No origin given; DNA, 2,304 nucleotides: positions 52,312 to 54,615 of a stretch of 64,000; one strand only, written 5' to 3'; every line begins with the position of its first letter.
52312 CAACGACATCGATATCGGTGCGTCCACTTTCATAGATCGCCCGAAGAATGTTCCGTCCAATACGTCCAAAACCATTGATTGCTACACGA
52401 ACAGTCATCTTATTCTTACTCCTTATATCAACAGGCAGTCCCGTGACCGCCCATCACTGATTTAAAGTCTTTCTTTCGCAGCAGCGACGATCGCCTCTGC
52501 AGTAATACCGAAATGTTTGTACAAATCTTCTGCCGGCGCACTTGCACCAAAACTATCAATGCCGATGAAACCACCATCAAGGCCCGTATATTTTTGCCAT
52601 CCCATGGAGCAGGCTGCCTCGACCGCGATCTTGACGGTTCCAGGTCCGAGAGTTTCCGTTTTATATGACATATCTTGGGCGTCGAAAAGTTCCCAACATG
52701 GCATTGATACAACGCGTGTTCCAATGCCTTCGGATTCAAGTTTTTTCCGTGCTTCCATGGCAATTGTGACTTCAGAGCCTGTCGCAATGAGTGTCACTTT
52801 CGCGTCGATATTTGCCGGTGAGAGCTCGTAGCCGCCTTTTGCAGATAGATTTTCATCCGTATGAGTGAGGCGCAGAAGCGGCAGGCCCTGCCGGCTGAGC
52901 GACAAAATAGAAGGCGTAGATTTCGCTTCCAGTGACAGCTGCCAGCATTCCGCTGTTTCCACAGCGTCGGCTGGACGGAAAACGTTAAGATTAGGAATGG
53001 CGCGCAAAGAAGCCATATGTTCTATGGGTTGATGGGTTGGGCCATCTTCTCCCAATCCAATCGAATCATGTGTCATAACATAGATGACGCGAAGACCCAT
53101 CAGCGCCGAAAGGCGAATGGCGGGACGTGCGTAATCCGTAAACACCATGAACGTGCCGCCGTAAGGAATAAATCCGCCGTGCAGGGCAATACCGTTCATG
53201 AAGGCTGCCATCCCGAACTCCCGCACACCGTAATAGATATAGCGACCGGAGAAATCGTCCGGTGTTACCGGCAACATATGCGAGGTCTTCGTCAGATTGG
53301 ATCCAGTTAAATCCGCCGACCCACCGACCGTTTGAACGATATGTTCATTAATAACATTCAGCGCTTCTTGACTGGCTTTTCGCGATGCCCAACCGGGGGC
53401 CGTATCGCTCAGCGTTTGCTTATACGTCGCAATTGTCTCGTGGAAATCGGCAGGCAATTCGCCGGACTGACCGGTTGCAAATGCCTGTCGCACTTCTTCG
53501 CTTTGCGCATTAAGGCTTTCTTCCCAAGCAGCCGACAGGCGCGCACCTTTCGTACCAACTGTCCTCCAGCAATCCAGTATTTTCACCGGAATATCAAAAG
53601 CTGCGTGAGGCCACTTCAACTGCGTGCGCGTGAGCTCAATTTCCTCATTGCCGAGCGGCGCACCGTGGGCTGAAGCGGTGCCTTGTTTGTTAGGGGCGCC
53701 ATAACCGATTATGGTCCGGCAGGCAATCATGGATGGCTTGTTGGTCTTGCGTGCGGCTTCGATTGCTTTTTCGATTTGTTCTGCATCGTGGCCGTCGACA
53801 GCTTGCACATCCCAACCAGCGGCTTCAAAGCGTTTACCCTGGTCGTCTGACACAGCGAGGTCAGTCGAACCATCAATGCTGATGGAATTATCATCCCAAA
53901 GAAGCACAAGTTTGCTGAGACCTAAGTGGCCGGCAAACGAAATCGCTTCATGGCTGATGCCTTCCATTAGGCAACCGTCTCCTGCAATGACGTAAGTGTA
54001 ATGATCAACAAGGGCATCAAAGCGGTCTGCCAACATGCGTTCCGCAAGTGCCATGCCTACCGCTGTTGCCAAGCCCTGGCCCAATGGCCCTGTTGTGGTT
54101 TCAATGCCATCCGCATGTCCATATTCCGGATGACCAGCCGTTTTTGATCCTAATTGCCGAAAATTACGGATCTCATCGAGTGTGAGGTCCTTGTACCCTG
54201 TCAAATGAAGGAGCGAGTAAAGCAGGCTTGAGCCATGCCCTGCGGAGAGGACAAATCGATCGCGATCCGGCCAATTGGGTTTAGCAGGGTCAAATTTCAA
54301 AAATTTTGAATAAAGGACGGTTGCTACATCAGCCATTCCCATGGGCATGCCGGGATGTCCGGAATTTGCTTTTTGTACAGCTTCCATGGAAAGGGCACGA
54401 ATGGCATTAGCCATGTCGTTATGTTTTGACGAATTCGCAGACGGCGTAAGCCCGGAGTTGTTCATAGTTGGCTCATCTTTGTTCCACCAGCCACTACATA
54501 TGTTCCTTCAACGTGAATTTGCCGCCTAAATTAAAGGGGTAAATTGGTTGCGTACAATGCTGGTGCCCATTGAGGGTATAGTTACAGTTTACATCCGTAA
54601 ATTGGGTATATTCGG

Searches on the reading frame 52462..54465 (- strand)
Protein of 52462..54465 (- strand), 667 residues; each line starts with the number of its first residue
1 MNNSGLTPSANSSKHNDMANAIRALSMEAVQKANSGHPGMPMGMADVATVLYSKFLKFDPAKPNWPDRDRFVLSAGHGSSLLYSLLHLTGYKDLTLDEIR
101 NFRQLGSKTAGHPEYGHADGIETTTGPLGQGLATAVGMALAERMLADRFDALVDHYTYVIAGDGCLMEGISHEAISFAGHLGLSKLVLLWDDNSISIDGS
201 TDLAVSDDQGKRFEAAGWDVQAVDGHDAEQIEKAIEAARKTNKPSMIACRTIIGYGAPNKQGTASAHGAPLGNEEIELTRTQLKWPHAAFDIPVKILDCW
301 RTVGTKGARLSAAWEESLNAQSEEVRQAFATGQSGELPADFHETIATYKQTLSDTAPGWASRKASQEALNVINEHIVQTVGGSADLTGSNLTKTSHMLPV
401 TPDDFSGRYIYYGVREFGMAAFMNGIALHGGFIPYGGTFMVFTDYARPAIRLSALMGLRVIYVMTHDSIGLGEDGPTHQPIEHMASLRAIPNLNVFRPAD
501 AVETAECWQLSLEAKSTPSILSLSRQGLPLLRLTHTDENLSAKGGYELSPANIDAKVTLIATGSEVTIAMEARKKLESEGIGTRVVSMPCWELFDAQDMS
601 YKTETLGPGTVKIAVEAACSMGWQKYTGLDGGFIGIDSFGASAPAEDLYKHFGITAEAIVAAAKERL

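Call 66: search_protein_families(library=pfam, proteins=[window:52462-54465:-], max_evalue=0.00001)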
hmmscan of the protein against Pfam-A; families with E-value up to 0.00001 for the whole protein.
window:52462-54465:- (667 aa): 5 families
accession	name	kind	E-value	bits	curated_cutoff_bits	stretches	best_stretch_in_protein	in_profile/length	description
PF00456.26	Transketolase_N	-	6.1e-138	459.8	22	1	15-326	2-319/334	Transketolase, thiamine diphosphate binding domain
PF02779.29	Transket_pyr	-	1.6e-56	191.1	27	1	360-528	4-172/174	Transketolase, pyrimidine binding domain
PF22613.1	Transketolase_C_1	-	6.1e-41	139.6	27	1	544-655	1-113/113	Transketolase-like TK C-terminal domain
PF02780.25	Transketolase_C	-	2.1e-15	57.1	25.9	1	555-659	10-124/124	Transketolase, C-terminal domain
PF13292.11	DXP_synthase_N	-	1.3e-10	41.5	21.2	1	13-198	16-176/274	1-deoxy-D-xylulose-5-phosphate synthase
